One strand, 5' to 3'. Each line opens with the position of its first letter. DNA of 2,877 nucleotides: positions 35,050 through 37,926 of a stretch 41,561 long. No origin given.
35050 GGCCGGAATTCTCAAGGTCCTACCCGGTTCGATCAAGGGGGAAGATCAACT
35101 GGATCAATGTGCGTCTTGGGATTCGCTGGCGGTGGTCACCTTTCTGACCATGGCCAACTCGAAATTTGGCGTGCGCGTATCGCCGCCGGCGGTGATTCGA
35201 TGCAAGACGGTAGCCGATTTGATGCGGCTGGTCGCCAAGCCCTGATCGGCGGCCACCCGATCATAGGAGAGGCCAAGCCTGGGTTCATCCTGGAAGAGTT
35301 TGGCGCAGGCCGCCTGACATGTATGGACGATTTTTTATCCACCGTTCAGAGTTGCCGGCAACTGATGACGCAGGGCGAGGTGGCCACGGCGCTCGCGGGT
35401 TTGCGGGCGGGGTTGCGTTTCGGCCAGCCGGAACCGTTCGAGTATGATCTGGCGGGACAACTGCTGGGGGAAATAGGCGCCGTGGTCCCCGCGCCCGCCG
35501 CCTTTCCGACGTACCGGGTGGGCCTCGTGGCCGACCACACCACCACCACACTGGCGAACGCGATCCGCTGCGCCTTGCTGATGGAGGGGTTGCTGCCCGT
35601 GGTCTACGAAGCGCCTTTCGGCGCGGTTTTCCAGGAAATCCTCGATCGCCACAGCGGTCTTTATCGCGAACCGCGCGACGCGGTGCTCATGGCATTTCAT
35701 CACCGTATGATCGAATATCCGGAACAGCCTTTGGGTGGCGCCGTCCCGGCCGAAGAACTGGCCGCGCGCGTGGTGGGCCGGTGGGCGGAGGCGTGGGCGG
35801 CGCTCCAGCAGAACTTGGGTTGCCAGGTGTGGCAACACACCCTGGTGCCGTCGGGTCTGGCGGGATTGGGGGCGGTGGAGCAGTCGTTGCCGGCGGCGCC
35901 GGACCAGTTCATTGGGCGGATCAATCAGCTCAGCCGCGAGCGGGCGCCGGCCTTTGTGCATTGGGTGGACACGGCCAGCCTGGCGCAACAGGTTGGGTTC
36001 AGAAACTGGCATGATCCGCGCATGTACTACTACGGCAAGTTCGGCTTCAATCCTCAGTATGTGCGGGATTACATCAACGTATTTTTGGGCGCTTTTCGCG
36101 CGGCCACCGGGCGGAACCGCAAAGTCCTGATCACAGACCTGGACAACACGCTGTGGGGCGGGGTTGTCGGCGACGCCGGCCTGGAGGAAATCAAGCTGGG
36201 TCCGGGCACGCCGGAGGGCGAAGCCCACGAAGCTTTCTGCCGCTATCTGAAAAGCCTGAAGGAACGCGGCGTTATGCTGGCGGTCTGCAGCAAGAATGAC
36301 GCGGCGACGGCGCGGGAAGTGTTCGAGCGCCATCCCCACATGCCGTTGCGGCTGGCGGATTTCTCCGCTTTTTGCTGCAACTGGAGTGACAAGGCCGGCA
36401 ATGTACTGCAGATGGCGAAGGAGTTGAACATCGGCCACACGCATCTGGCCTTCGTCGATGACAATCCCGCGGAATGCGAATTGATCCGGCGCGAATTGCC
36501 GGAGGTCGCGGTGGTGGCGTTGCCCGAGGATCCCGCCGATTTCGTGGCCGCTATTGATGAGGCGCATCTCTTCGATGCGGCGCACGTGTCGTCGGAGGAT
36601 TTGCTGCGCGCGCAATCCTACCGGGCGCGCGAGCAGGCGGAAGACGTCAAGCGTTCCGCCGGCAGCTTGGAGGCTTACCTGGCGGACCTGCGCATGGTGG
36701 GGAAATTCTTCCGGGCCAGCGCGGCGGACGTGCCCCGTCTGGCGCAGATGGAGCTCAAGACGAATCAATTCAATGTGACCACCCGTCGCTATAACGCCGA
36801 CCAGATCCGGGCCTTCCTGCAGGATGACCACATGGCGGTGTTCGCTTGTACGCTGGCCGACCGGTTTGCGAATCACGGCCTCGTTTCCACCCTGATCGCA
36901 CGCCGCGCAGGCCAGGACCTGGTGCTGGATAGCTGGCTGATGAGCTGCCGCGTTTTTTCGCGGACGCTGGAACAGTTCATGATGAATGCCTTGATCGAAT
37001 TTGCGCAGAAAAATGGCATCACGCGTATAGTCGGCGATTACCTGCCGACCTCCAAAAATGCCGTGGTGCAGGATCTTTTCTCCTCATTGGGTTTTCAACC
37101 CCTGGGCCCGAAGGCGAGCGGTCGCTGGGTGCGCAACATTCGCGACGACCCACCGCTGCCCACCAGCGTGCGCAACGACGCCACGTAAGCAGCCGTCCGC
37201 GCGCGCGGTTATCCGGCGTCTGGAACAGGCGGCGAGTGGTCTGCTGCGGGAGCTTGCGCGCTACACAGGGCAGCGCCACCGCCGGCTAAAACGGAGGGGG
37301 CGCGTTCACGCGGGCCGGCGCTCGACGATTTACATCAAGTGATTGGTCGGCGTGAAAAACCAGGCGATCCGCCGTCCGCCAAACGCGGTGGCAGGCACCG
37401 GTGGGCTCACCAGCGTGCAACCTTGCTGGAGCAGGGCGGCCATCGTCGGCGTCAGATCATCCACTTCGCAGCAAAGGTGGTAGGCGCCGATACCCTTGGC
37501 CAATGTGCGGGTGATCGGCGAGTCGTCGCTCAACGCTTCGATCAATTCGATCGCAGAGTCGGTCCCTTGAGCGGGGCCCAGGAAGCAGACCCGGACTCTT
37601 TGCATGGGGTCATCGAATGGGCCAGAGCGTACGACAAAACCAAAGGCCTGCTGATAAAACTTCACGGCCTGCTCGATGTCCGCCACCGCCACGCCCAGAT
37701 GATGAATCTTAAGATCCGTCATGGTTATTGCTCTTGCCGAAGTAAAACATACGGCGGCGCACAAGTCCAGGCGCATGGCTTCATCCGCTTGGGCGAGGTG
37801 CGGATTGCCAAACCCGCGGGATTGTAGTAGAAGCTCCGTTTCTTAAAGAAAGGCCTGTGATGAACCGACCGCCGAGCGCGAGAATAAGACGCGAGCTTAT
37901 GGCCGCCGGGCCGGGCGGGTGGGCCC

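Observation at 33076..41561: Candidate uncharacterised system: carrier-protein/FkbH/MBOAT acylation module nested between two paralogous outer-membrane barrels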

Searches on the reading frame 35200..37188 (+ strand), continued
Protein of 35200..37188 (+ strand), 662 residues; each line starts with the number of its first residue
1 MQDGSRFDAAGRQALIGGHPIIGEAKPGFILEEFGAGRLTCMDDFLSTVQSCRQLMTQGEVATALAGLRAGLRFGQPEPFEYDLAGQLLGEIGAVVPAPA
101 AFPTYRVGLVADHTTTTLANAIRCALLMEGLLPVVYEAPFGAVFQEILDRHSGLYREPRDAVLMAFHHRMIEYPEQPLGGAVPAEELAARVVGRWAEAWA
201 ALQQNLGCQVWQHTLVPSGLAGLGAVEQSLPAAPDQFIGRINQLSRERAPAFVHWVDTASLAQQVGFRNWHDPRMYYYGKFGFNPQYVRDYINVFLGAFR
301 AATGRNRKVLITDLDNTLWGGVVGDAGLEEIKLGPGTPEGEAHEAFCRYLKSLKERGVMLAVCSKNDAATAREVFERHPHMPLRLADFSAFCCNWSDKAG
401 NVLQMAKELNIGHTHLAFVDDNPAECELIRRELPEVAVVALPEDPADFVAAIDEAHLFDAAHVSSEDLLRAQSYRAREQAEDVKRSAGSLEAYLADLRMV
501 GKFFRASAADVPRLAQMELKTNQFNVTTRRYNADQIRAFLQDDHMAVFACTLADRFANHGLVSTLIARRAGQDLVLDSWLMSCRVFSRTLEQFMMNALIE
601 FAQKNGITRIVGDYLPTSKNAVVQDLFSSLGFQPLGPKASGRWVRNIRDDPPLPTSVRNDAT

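Call 41: search_protein_families(library=pfam, proteins=[L002:15956-19720:+, L008:8292-11993:+, L002:15069-15836:+, L004:6657-8576:+, L004:10305-11552:+, L004:11549-12736:+, L008:4572-6011:-], max_evalue=0.001)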
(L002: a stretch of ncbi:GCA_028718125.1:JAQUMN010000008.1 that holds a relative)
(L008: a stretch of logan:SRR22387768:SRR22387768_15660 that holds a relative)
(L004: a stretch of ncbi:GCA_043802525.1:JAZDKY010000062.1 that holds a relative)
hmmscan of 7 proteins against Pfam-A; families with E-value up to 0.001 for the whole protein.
L002:15956-19720:+ (1254 aa): 20 families
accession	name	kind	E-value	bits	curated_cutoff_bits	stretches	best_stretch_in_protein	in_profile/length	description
PF14559.12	TPR_19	-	1.2e-30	106.1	25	4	206-261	2-57/68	Tetratricopeptide repeat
PF13428.12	TPR_14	-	4.8e-20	70.5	23.5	1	162-202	2-42/44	Tetratricopeptide repeat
PF07719.23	TPR_2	-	4.7e-19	67.3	27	1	163-193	3-33/34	Tetratricopeptide repeat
PF13432.12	TPR_16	-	9.5e-17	61.6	32.7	1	134-195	4-65/65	Tetratricopeptide repeat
PF23914.1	TPR_CcmH_CycH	-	1.9e-15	57.5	42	1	199-296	54-154/158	Cytochrome c-type biogenesis protein H TPR domain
PF13431.12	TPR_17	-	2.4e-14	52.7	24.4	0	183-214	1-32/34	Tetratricopeptide repeat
PF13181.12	TPR_8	-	2.2e-12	46.5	25.7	0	198-227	4-33/34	Tetratricopeptide repeat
PF00515.34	TPR_1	-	2.1e-10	40.4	27.8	0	198-227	4-33/34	Tetratricopeptide repeat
PF24575.1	TPR_Slam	-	1.8e-09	38.4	35.2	0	202-239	54-91/104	Surface lipoprotein assembly modifier, N-terminal TPR repeats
PF12895.13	ANAPC3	-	6.1e-09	36.5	27.2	1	179-253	7-80/82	Anaphase-promoting complex, cyclosome, subunit 3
PF13424.12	TPR_12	-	8.1e-09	36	30.1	0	156-188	40-72/77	Tetratricopeptide repeat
PF13371.12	TPR_9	-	6.9e-08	32.8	35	0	171-227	5-61/73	Tetratricopeptide repeat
PF13174.12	TPR_6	-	9e-08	32.7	26.3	0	166-193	5-32/33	Tetratricopeptide repeat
PF13176.12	TPR_7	-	1.4e-07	31.4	27.9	0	163-194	1-32/36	Tetratricopeptide repeat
PF07721.20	TPR_4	-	1e-05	26.1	27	0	200-219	6-25/26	Tetratricopeptide repeat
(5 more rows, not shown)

L008:8292-11993:+ (1233 aa): 16 families
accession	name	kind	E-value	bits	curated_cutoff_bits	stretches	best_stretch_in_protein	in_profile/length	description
PF14559.12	TPR_19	-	2.9e-21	76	25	3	199-263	3-67/68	Tetratricopeptide repeat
PF13432.12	TPR_16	-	2.4e-18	66.7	32.7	0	293-351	1-59/65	Tetratricopeptide repeat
PF07719.23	TPR_2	-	3.5e-13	49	27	0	152-183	2-33/34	Tetratricopeptide repeat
PF23914.1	TPR_CcmH_CycH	-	5.1e-11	43.1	42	1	182-288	47-154/158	Cytochrome c-type biogenesis protein H TPR domain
PF13428.12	TPR_14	-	1.2e-10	41.4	23.5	0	234-263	14-43/44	Tetratricopeptide repeat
PF24575.1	TPR_Slam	-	1.6e-08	35.3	35.2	0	235-274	61-100/104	Surface lipoprotein assembly modifier, N-terminal TPR repeats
PF13181.12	TPR_8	-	8.6e-07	29.1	25.7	0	196-219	10-33/34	Tetratricopeptide repeat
PF13174.12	TPR_6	-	1.5e-06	28.9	26.3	0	153-184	2-33/33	Tetratricopeptide repeat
PF00515.34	TPR_1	-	3.8e-06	26.9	27.8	0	200-219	14-33/34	Tetratricopeptide repeat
PF13431.12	TPR_17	-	1.3e-05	25.5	24.4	0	209-229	1-21/34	Tetratricopeptide repeat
PF13414.12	TPR_11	-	1.6e-05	24.9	26.8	0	199-228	6-35/42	TPR repeat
PF13371.12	TPR_9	-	6.8e-05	23.2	35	0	197-262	5-70/73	Tetratricopeptide repeat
PF14561.12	TPR_20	-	0.00018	22.2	25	0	211-252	12-53/90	Tetratricopeptide repeat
PF12895.13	ANAPC3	-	0.00023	21.8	27.2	0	201-275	3-76/82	Anaphase-promoting complex, cyclosome, subunit 3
PF13424.12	TPR_12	-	0.00058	20.4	30.1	0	271-320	26-76/77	Tetratricopeptide repeat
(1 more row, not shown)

L002:15069-15836:+ (255 aa): 3 families
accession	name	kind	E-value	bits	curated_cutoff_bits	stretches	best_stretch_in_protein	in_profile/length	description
PF04311.20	DUF459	-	1.3e-50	172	27.2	1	40-237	2-196/197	Protein of unknown function (DUF459)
PF13472.12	Lipase_GDSL_2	-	6.1e-08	33.8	32.9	1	56-229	24-177/178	GDSL-like Lipase/Acylhydrolase family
PF19040.6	SGNH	-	2.4e-05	24.6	27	1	37-236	23-247/248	SGNH domain (fused to AT3 domains)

L004:6657-8576:+ (639 aa): 0 families

L004:10305-11552:+ (415 aa): 0 families

L004:11549-12736:+ (395 aa): 0 families

L008:4572-6011:- (479 aa): 2 families
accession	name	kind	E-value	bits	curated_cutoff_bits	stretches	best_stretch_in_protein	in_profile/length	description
PF01575.25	MaoC_dehydratas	-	4.5e-14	52.6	27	1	9-86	21-100/123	MaoC like domain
PF00106.31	adh_short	-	3.8e-07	30.2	26.6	1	271-422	2-159/195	short chain dehydrogenase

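Call 45: search_protein_families(library=pfam, proteins=[L126:6505-7686:+, L166:13505-14569:+, L098:13421-14503:+, L142:11508-12572:+, L153:11717-12970:+, L096:7672-8769:+, L101:3447-3710:+, L166:11668-11913:+], max_evalue=0.01)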
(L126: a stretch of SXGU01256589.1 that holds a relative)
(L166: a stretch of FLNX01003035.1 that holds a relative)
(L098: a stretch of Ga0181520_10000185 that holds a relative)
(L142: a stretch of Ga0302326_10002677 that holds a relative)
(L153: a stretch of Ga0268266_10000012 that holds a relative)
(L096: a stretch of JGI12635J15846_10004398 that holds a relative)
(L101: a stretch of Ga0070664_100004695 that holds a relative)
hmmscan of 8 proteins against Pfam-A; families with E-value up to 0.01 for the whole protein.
L126:6505-7686:+ (393 aa): 0 families

L166:13505-14569:+ (354 aa): 0 families

L098:13421-14503:+ (360 aa): 0 families

L142:11508-12572:+ (354 aa): 0 families

L153:11717-12970:+ (417 aa): 0 families

L096:7672-8769:+ (365 aa): 1 family
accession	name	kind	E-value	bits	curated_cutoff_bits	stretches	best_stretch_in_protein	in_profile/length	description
PF13472.12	Lipase_GDSL_2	-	0.00089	20.2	32.9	1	255-332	74-160/178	GDSL-like Lipase/Acylhydrolase family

L101:3447-3710:+ (87 aa): 0 families

L166:11668-11913:+ (81 aa): 1 family
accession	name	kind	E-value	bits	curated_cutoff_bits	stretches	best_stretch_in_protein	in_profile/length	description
PF00550.31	PP-binding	-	3.6e-05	24.4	20.8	1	37-74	29-66/67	Phosphopantetheine attachment site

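Call 53: search_protein_families(library=ncbifam, proteins=[L002:15956-19717:+], max_evalue=0.01)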
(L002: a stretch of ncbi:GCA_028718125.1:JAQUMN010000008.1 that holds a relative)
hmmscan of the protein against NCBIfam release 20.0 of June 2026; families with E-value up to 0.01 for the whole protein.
L002:15956-19717:+ (1254 aa): 22 families
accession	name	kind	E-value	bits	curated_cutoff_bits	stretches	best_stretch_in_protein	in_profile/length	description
TIGR02917.1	PEP_TPR_lipo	equivalog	5.5e-26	90.7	312.2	3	183-256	825-898/899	XrtA/PEP-CTERM system TPR-repeat protein PrsT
NF040959.1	MamA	equivalog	1.1e-19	70.7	200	2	105-225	83-203/204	magnetosome protein MamA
TIGR02521.1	type_IV_pilW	equivalog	7.2e-17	61.7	154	2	190-347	60-219/234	type IV pilus biogenesis/stability protein PilW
NF008520.0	PRK11447.1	equivalog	6.6e-12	44.1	858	2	402-510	596-702/1157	cellulose synthase complex outer membrane protein BcsC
TIGR00540.1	TPR_hemY_coli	hypoth_equivalog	5.1e-11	42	142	2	130-221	295-385/385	heme biosynthesis-associated TPR protein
NF052415.1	T3SS_chap_SctY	equivalog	3.4e-10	40.4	70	0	247-326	24-106/106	type III secretion apparatus assembly chaperone SctY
TIGR02552.1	LcrH_SycD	equivalog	5.6e-10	39.1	104.8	1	155-252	12-109/136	SycD/LcrH family type III secretion system chaperone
TIGR04510.1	mod_pep_cyc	subfamily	9.1e-10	37.7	400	1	83-414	358-687/814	putative peptide modification system cyclase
TIGR03938.2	deacetyl_PgaB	equivalog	6.3e-09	34.7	321.9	1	650-747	122-216/621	poly-beta-1,6-N-acetyl-D-glucosamine N-deacetylase PgaB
TIGR03939.1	PGA_TPR_OMP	equivalog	1.1e-07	30.5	366.65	1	174-322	66-213/800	poly-beta-1,6 N-acetyl-D-glucosamine export porin PgaA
NF033920.0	C39_PA2778_fam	equivalog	1.3e-07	31.3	150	1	141-225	170-254/255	PA2778 family cysteine peptidase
NF008757.0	PRK11788.1-5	equivalog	2.2e-07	30.4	363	1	104-227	191-314/388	lipopolysaccharide assembly protein LapB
NF011721.1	PRK15174.1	equivalog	2e-06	26.3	1200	1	213-302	268-357/656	Vi polysaccharide transport protein VexE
NF011177.0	PRK14582.1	equivalog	3.6e-06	25.5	923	1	649-745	164-257/671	poly-beta-1,6-N-acetyl-D-glucosamine N-deacetylase PgaB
NF047371.1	FlcA_CTERM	equivalog_domain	3.7e-06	25.7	300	0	177-242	329-395/646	periplasmic flagellar collar protein FlcA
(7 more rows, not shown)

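Call 59: search_protein_families(library=ncbifam, proteins=[L002:13483-13758:+], max_evalue=10)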
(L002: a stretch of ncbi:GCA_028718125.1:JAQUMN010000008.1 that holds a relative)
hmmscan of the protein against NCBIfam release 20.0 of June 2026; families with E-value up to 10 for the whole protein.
L002:13483-13758:+ (91 aa): 0 families

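Call 73: search_solved_structures(query=A6, max_evalue=10, show_alignments=1)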
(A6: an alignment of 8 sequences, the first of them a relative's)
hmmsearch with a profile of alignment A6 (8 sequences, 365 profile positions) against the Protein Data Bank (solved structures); distinct sequences matched with E-value up to 10: 3.
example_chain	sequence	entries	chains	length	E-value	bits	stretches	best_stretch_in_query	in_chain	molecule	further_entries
8ik1_A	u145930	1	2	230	0.032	16.7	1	264-358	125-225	GDSL family lipase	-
7xqs_B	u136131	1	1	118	0.26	13.7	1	14-59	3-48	Beta-2-microglobulin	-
5f1n_B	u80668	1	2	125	0.4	13.2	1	7-58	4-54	Beta-2-microglobulin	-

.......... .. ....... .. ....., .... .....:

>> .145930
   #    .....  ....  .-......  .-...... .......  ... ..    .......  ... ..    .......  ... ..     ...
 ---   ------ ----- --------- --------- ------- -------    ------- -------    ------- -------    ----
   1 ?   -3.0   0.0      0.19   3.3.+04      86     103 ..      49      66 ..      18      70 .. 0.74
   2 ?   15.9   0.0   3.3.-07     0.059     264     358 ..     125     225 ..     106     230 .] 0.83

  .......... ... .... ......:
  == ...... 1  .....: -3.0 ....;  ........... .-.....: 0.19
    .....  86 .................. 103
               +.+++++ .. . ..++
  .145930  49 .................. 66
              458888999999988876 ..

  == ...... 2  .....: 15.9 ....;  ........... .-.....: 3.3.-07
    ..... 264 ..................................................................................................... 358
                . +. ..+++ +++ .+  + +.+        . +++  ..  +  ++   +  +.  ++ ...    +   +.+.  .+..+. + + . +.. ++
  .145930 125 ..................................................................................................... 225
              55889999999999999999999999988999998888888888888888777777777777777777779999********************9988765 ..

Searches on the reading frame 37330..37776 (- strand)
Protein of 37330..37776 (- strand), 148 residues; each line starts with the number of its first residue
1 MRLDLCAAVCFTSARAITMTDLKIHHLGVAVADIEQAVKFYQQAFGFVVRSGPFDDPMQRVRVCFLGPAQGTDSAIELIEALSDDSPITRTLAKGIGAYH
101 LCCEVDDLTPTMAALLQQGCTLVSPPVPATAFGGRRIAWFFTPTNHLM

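Call 3: search_protein_families(library=pfam, proteins=[window:37330-37776:-], max_evalue=0.01)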
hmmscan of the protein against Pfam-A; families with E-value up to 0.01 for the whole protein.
window:37330-37776:- (148 aa): 5 families
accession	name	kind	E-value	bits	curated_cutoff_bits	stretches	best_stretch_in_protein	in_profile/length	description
PF13669.12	Glyoxalase_4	-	1.6e-22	80.3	27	1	25-138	1-108/109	Glyoxalase/Bleomycin resistance protein/Dioxygenase superfamily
PF00903.31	Glyoxalase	-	6.7e-13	49.5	20.6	1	23-147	1-118/121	Glyoxalase/Bleomycin resistance protein/Dioxygenase superfamily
PF13468.12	Glyoxalase_3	-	1.6e-06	28.7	25.1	1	24-141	1-117/176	Glyoxalase-like domain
PF22677.2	Ble-like_N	-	3.6e-05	23.8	24.5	1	25-51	3-29/41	Bleomycin resistance protein-like N-terminal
PF18029.7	Glyoxalase_6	-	0.0013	19.8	23.6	1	29-125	4-86/106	Glyoxalase-like domain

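Call 4: search_protein_families(library=ncbifam, proteins=[window:37330-37776:-], max_evalue=0.01)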
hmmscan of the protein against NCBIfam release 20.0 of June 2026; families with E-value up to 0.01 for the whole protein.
window:37330-37776:- (148 aa): 8 families
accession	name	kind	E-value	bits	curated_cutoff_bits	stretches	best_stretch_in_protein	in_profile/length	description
TIGR03081.1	metmalonyl_epim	equivalog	3.7e-18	66.3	114.95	1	23-139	1-114/129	methylmalonyl-CoA epimerase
NF050075.1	SMU1112c_YaeR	equivalog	2.6e-06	27.7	140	1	23-144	3-117/125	SMU1112c/YaeR family gloxylase I-like metalloprotein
NF050074.1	glyox_I_GloA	exception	1.4e-05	25.2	165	1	23-119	1-90/121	lactoylglutathione lyase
TIGR03645.1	glyox_marine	hypoth_equivalog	8e-05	22.7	262.05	1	24-49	5-30/162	lactoylglutathione lyase family protein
TIGR00068.2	glyox_I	equivalog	0.0004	20.3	120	1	24-127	2-117/143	lactoylglutathione lyase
TIGR02295.1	HpaD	equivalog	0.0021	17.3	321.4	1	19-55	135-171/298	3,4-dihydroxyphenylacetate 2,3-dioxygenase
NF000124.1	fos-Vibrio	exception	0.0037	17.4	250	1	22-50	3-31/132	FosG/FosC2-related fosfomycin resistance glutathione transferase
NF008551.0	PRK11478.1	equivalog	0.0069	16.8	148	0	23-143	6-119/129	VOC family protein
